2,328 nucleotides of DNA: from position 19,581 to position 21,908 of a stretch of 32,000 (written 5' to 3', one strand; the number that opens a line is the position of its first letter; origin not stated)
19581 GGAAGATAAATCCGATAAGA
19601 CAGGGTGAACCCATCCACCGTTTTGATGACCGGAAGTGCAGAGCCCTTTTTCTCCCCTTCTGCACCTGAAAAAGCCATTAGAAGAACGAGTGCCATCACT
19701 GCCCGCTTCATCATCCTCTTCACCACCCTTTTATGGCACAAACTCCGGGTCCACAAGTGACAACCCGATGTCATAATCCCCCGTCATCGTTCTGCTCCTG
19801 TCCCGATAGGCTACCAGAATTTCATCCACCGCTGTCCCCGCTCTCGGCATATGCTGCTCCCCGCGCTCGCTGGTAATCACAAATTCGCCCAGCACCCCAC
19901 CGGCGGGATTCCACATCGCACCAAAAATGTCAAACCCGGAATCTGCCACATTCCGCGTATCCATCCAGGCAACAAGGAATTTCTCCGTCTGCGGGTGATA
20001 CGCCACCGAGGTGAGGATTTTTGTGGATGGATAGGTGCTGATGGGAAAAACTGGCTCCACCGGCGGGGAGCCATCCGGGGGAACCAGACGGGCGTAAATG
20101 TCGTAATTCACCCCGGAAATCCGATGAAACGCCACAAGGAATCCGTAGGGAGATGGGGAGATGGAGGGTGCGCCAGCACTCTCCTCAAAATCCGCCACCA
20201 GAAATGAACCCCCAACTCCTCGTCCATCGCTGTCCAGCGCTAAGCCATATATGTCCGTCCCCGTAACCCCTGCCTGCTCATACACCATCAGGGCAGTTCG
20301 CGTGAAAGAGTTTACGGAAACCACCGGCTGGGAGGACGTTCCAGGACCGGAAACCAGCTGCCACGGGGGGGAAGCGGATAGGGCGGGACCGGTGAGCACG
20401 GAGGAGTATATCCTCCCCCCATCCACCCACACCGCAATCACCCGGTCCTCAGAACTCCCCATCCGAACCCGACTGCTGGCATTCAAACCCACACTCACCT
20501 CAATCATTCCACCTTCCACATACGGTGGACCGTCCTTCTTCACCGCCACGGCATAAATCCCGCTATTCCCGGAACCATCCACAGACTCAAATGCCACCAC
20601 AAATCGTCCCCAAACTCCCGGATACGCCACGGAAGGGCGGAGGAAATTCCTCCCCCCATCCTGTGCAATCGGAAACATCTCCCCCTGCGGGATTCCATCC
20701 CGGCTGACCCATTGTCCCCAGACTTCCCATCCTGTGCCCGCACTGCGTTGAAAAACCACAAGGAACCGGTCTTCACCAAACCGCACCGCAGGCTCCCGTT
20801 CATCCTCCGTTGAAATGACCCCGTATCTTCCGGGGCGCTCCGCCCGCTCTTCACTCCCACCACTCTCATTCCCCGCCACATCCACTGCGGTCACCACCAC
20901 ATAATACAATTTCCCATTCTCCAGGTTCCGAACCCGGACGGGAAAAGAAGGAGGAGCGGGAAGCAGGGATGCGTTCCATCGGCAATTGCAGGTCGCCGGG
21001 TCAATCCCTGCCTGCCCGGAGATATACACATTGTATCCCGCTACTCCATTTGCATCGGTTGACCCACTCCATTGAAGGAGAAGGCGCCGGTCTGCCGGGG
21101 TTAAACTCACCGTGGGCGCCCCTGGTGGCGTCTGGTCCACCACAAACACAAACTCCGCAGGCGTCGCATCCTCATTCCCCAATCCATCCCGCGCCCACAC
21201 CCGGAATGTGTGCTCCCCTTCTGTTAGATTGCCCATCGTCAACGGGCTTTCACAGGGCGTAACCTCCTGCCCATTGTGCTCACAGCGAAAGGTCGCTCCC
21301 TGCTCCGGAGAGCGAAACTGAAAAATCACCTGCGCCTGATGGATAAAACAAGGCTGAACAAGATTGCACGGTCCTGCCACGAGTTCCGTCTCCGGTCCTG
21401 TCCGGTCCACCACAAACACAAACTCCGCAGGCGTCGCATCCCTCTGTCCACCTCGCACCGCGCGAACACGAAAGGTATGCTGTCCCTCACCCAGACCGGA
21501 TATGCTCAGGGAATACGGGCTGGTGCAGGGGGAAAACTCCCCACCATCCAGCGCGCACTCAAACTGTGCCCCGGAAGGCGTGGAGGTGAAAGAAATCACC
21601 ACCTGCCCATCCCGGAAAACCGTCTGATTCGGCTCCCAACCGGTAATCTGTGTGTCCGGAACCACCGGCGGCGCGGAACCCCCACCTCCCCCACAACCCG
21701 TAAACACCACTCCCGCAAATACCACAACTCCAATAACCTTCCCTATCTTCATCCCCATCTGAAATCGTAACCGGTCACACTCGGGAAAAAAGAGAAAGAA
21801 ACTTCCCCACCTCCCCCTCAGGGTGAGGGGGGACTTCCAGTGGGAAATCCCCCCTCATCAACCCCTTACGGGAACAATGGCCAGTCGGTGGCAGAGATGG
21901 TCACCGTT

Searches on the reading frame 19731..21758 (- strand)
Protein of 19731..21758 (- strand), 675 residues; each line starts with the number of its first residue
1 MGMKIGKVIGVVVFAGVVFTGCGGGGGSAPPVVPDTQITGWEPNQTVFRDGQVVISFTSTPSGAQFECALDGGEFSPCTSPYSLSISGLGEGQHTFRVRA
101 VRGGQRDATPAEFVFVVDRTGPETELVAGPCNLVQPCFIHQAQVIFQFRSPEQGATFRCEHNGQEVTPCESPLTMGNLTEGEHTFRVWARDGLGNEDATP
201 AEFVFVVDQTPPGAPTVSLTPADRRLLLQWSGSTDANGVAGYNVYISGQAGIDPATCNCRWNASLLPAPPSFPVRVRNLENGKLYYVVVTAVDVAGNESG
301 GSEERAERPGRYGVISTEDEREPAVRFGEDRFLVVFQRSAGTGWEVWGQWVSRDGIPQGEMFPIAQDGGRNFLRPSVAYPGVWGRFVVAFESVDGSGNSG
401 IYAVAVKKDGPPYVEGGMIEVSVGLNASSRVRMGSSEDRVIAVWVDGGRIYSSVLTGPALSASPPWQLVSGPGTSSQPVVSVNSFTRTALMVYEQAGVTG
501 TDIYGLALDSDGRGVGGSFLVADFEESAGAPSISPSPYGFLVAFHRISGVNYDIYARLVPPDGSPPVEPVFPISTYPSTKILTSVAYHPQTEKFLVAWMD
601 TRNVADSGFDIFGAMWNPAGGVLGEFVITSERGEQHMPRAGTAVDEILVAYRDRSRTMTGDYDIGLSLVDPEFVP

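Call 45: search_protein_families(library=pfam, proteins=[window:19731-21758:-], max_evalue=0.001)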
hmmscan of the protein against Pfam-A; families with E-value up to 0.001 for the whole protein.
window:19731-21758:- (675 aa): 3 families
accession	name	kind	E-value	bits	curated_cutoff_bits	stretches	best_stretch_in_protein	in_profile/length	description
PF20789.3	4HBT_3C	-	3.6e-05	24.4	24.1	0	162-220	21-79/140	Acyl-CoA thioesterase C-terminal domain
PF19077.6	Big_13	-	7.8e-05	23.5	27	0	176-208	70-101/102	Bacterial Ig-like domain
PF00041.27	fn3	-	0.00011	22.8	25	0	211-298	2-75/84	Fibronectin type III domain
